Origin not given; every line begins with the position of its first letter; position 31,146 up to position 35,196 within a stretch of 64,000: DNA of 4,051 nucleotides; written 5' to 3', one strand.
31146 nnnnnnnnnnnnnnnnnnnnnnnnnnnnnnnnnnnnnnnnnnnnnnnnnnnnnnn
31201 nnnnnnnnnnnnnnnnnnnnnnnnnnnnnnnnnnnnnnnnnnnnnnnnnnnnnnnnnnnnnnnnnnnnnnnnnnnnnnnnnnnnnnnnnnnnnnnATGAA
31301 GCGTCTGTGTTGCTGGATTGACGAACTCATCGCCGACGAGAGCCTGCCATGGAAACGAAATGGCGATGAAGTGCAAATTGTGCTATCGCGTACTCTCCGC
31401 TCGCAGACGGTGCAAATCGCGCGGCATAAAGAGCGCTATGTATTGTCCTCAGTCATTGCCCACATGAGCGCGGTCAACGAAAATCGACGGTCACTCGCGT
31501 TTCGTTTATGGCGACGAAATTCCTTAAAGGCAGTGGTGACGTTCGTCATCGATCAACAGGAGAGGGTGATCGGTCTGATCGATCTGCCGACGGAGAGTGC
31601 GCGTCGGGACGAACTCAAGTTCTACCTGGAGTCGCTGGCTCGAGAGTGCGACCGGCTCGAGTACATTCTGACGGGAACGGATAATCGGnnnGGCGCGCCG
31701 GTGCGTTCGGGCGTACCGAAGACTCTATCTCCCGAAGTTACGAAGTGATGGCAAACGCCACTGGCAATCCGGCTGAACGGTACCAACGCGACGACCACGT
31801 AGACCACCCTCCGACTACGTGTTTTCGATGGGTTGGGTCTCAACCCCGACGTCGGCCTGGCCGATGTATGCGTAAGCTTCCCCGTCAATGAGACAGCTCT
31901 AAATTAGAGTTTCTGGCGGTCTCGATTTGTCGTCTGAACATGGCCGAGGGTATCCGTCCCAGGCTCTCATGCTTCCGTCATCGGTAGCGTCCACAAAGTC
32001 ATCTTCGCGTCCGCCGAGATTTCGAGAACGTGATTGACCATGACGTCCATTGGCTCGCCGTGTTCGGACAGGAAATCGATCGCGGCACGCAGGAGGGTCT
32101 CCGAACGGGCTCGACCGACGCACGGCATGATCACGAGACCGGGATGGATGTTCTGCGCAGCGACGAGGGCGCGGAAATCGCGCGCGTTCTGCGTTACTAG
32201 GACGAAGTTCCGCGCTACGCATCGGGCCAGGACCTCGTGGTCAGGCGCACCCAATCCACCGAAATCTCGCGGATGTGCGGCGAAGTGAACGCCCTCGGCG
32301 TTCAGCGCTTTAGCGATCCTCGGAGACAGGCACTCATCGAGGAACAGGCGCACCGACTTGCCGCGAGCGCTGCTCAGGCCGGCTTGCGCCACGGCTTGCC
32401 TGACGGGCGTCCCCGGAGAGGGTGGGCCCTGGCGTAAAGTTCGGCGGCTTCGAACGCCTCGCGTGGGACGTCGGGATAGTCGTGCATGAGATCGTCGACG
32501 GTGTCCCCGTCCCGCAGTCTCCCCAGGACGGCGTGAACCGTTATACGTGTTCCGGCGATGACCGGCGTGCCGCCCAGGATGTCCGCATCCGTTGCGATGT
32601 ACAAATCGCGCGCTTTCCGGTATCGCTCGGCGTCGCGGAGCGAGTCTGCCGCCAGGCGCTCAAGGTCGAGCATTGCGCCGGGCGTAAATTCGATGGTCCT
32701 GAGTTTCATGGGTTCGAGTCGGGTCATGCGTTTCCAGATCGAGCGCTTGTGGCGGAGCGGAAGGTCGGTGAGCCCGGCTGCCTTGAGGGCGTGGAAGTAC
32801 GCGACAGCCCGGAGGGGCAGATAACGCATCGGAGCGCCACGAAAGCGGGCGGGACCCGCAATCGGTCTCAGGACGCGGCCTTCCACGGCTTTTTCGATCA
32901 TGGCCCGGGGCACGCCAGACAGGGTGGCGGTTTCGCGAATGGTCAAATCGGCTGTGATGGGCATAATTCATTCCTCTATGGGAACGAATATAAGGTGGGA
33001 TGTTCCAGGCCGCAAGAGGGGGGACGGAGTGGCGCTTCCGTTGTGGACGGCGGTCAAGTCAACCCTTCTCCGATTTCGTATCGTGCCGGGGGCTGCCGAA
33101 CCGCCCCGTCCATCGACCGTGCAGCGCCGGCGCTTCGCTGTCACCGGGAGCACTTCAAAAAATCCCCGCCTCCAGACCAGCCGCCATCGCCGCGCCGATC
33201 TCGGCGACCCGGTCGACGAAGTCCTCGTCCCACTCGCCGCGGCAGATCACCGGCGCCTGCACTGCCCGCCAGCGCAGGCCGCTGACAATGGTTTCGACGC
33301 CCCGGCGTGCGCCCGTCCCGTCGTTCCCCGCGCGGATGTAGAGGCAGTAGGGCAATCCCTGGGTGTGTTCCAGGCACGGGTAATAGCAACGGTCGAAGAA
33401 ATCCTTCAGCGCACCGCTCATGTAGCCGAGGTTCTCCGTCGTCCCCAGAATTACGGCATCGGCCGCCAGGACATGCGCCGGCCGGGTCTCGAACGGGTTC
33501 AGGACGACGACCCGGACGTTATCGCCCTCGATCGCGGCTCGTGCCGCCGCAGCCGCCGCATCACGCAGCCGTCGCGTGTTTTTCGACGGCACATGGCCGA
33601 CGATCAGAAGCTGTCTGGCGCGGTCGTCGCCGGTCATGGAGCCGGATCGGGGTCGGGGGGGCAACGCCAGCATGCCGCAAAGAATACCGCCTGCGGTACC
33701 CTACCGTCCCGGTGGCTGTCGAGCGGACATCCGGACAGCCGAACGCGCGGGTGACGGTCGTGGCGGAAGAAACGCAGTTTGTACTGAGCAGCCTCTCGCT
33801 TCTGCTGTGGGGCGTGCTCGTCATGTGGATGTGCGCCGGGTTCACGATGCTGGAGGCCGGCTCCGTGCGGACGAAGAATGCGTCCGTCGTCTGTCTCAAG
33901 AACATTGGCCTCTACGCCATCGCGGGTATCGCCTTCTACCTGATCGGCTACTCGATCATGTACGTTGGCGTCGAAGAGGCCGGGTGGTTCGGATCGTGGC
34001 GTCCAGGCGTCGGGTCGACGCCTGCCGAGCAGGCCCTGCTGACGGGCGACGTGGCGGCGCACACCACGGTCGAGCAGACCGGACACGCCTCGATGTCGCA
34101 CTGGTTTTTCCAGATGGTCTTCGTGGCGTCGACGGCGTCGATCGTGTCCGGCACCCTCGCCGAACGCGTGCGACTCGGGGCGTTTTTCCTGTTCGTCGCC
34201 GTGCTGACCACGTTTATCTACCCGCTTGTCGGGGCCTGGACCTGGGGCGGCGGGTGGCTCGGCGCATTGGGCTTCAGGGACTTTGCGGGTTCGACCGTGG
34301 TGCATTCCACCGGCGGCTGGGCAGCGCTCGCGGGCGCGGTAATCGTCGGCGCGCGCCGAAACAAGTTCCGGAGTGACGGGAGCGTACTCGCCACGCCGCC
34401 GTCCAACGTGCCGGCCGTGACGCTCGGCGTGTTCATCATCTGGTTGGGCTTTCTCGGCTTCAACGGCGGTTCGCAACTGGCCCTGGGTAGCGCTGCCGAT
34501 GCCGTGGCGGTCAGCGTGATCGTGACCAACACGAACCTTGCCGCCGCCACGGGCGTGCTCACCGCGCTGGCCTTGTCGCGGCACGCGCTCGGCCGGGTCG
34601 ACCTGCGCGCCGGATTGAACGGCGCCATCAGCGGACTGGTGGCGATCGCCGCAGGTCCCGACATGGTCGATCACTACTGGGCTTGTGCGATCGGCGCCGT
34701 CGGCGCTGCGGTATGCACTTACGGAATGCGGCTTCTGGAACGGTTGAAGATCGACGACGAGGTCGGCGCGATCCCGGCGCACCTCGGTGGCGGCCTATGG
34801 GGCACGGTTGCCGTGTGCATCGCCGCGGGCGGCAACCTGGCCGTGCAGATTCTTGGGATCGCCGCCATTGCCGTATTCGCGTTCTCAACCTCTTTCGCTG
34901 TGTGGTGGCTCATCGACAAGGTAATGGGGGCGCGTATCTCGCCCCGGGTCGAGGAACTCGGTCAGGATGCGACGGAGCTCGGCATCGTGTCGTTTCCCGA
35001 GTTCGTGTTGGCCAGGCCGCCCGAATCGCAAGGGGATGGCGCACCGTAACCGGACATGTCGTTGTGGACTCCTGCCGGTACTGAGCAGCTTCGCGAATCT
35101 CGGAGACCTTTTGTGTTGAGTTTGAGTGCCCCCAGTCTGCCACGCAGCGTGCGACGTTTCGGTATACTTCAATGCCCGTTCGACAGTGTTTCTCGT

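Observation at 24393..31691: Candidate new immunity-type system: four translationally coupled genes (orphan / two-HKD PLD nuclease / SNF2-like helicase / small protein) in a tRNA-Lys island, with no methyltransferase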

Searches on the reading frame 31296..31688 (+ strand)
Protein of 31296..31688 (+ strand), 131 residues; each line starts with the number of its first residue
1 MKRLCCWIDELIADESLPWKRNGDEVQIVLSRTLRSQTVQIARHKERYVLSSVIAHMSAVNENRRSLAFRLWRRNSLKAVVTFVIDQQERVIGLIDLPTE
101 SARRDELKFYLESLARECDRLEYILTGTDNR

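Call 4: search_protein_families(library=padloc, proteins=[window:31296-31688:+], max_evalue=0.01)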
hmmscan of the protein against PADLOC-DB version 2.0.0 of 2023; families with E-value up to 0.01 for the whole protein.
window:31296-31688:+ (131 aa): 0 families

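Call 5: search_protein_families(library=pfam, proteins=[window:31296-31688:+], max_evalue=0.01)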
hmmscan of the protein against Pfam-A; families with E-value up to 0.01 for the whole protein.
window:31296-31688:+ (131 aa): 0 families

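Call 6: search_protein_families(library=ncbifam, proteins=[window:31296-31688:+], max_evalue=0.01)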
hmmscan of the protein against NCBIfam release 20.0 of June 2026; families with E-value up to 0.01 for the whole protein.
window:31296-31688:+ (131 aa): 0 families

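Call 15: search_protein_families(library=pfam, proteins=[window:31296-31688:+], max_evalue=10)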
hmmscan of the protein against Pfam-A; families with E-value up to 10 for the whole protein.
window:31296-31688:+ (131 aa): 1 family
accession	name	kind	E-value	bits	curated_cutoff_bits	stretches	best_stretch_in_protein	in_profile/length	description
PF05932.18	CesT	-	0.031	14.8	22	1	35-121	30-118/119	Tir chaperone protein (CesT) family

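Call 16: search_protein_families(library=padloc, proteins=[window:31296-31688:+], max_evalue=10)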
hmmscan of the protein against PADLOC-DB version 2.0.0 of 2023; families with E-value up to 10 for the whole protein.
window:31296-31688:+ (131 aa): 0 families

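Call 18: find_homologous_proteins(query=window:31296-31688:+)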
Query window:31296-31688:+ (131 aa): 76 proteins with E <= 0.001 among 90 candidates.
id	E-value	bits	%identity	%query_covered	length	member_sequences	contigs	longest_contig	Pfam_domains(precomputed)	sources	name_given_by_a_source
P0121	2.3e-79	281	100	100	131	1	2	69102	-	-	-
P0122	8.9e-68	244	86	100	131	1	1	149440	-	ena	-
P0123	1.4e-66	240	84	100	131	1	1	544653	-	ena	-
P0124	1.1e-62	227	82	100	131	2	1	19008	-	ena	-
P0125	2.1e-51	191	69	100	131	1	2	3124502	-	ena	-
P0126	2.1e-51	191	69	100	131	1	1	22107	-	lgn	-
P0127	2.3e-51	191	69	100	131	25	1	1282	-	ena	-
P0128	7.7e-51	189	68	100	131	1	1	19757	-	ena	-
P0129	2.9e-50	187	67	100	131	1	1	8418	-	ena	-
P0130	3.7e-50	187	68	100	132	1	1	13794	-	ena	-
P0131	3.9e-50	187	68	100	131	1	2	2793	-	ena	-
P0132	4.2e-50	187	68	100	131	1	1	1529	-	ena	-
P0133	4.5e-50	187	67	100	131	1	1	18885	-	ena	-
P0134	5.8e-50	186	67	100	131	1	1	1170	-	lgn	-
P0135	7.5e-50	186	69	100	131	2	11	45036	-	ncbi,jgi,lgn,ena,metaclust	metaclust:\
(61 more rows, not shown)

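Call 29: predict_structure(alignment_id=A1)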
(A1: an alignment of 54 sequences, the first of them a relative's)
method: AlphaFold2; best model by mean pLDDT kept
length: 131 residues; sequences in the alignment: 54
mean_pLDDT: 91.1   pTM: 0.85
mean pLDDT of the five models: 91.1, 91.0, 90.5, 90.3, 90.3
residues with pLDDT >= 90: 100; 70-90: 27; 50-70: 3; < 50: 1
segments of 3 or more residues with pLDDT < 50: none
pLDDT, mean of each block of 10 residues (from residue 1): 92 93 94 86 94 94 93 89 96 94 89 94 82 47
secondary structure, 60 per line:
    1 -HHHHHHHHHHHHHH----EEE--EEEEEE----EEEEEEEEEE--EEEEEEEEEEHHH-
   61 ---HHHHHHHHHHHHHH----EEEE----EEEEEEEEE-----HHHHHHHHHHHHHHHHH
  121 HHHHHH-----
elements in order: H2-15 E20-22 E25-30 E35-44 E47-56 H64-77 E82-85 E90-98 H104-126

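Call 32: fold_search(model_id=the predicted structure, library=pdb)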
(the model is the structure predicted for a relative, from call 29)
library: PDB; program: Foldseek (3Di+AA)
matches with E <= 10: 1095; with E <= 0.001: 27
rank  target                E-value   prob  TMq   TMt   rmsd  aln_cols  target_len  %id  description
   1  3kxy_A                2.2e-05  1.00  0.62  0.62   4.7       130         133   17  Crystal Structure of the ExsC-ExsE Complex (released 2010-06-30)
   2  3kxy_B                7.0e-05  1.00  0.69  0.68   3.6       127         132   12  Crystal Structure of the ExsC-ExsE Complex (released 2010-06-30)
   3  3kxy_H                7.0e-05  1.00  0.68  0.69   3.7       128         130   12  Crystal Structure of the ExsC-ExsE Complex (released 2010-06-30)
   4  4akx_A                8.3e-05  1.00  0.64  0.68   4.1       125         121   15  Structure of the heterodimeric complex ExoU-SpcU from the type III secretion system (T3SS) of Pseudomonas aeruginosa (released 2012-04-18)
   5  3kxy_D                9.3e-05  1.00  0.69  0.69   3.5       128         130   12  Crystal Structure of the ExsC-ExsE Complex (released 2010-06-30)
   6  8q8o_B                1.5e-04  1.00  0.67  0.64   3.8       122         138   14  PA14_16140 protein: the regulator of an operon involved in the biofilm formation in PA14 P. aeruginosa (released 2024-02-28)
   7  1k3s_A                1.7e-04  1.00  0.58  0.67   3.5       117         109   14  Type III Secretion Chaperone SigE (released 2001-11-28)
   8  8q8o_A                1.8e-04  1.00  0.66  0.63   3.5       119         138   14  PA14_16140 protein: the regulator of an operon involved in the biofilm formation in PA14 P. aeruginosa (released 2024-02-28)
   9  1s28_A                1.9e-04  1.00  0.56  0.56   6.1       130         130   18  Crystal Structure of AvrPphF ORF1, the Chaperone for the Type III Effector AvrPphF ORF2 from P. syringae (released 2004-09-14)
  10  3kxy_J                2.2e-04  1.00  0.69  0.69   3.5       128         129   12  Crystal Structure of the ExsC-ExsE Complex (released 2010-06-30)
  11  1xkp_C                2.2e-04  1.00  0.61  0.63   4.1       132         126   16  Crystal structure of the virulence factor YopN in complex with its heterodimeric chaperone SycN-YscB (released 2005-03-22)
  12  4g6t_A                2.6e-04  1.00  0.61  0.63   4.0       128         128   11  Structure of the HopA1-SchA Chaperone-Effector Complex (released 2013-06-05)
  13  4gf3_A                2.6e-04  1.00  0.53  0.55   4.5       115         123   15  Structure of a SycH-YopH Chaperone-Effector Complex (released 2013-03-27)
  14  3kxy_F                2.8e-04  1.00  0.70  0.70   4.0       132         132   11  Crystal Structure of the ExsC-ExsE Complex (released 2010-06-30)
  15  1ttw_A                3.1e-04  1.00  0.58  0.63   4.3       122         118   14  Crystal structure of the Yersinia Pestis type III secretion chaperone SycH in complex with a stable fragment of YscM2 (released 2004-08-31)
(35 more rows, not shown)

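Call 76: search_solved_structures(query=A1, max_evalue=10)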
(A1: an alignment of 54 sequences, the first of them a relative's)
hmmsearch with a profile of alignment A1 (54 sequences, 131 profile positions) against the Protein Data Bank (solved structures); distinct sequences matched with E-value up to 10: 0.

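Call 90: search_protein_families(library=phrogs, proteins=[window:31296-31688:+], max_evalue=0.001)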
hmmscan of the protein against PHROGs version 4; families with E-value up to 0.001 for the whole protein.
window:31296-31688:+ (131 aa): 0 families

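Call 92: find_homologous_proteins(query=A1, max_evalue=0.001)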
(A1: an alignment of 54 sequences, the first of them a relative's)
Query A1 (54 sequences) (131 aa, profile of the alignment): 97 proteins with E <= 0.001 among 1121 candidates.
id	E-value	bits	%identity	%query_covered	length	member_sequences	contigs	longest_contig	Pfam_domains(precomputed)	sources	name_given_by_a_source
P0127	3.6e-69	249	69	100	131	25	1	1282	-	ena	-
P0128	2.9e-68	246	68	100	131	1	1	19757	-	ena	-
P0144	4.0e-68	245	66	100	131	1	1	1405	-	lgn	-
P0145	4.3e-68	245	66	100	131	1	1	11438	-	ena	-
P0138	4.6e-68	245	66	100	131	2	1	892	-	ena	-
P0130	4.8e-68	245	68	100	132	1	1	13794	-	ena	-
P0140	4.9e-68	245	66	100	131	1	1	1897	-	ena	-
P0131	5.0e-68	245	68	100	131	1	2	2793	-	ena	-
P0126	8.9e-68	244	69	100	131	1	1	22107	-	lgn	-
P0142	1.0e-67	244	66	100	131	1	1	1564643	-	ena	-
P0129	1.3e-67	244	67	100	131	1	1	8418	-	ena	-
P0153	1.6e-67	243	67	98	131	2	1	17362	-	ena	-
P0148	2.4e-67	243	66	100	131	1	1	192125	-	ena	-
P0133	2.9e-67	242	67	100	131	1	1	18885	-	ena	-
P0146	3.2e-67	242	66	100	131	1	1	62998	-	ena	-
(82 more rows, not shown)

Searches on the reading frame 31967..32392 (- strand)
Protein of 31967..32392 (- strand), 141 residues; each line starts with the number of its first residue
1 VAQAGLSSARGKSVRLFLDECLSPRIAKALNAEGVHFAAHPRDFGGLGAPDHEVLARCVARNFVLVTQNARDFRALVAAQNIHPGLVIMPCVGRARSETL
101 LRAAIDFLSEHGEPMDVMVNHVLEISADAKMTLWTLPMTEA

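Call 23: search_protein_families(library=pfam, proteins=[window:31967-32392:-], max_evalue=0.001)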
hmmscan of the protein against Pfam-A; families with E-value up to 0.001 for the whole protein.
window:31967-32392:- (141 aa): 2 families
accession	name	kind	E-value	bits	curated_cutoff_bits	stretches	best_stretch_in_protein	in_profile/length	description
PF18480.7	DUF5615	-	4.8e-14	52.6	23.8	1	15-110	2-94/110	Domain of unknown function (DUF5615)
PF18478.7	PIN_10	-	9.4e-08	32.5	26.2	1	15-71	2-61/84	PIN like domain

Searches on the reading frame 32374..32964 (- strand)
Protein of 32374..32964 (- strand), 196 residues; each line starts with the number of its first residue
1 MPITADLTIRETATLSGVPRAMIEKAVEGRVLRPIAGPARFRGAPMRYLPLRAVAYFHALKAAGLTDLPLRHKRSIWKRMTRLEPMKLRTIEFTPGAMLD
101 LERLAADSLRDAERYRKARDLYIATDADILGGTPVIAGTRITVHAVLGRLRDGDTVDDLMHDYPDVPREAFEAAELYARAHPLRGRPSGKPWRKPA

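Call 23: search_protein_families(library=pfam, proteins=[window:32374-32964:-], max_evalue=0.001)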
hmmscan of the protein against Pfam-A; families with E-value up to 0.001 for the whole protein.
window:32374-32964:- (196 aa): 1 family
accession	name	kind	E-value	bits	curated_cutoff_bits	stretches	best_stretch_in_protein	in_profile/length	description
PF04255.20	DUF433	-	5.4e-18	65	23.6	1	123-178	1-56/56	Protein of unknown function (DUF433)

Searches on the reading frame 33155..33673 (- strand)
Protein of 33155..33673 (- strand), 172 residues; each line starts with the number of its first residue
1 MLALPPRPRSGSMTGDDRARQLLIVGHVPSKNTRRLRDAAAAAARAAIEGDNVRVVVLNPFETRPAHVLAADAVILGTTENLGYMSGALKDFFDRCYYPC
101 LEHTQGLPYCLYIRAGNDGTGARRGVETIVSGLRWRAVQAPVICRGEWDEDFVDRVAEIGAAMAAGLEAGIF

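Call 23: search_protein_families(library=pfam, proteins=[window:33155-33673:-], max_evalue=0.001)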
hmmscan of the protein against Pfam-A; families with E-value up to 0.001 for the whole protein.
window:33155-33673:- (172 aa): 2 families
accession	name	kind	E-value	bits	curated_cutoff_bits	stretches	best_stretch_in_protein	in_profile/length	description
PF03358.20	FMN_red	-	5.9e-06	26.4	24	1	67-108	67-108/152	NADPH-dependent FMN reductase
PF02525.22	Flavodoxin_2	-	0.00045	20.4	27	0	21-96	3-103/198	Flavodoxin-like fold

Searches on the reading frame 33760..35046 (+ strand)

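Call 78: search_protein_families(library=pfam, proteins=[window:33760-35046:+], max_evalue=0.0001)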
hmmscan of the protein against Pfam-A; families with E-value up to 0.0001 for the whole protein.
window:33760-35046:+ (429 aa): 1 family
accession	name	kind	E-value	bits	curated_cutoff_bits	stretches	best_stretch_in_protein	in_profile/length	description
PF00909.26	Ammonium_transp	-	9.8e-93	311.4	23.2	1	14-408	3-395/399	Ammonium Transporter Family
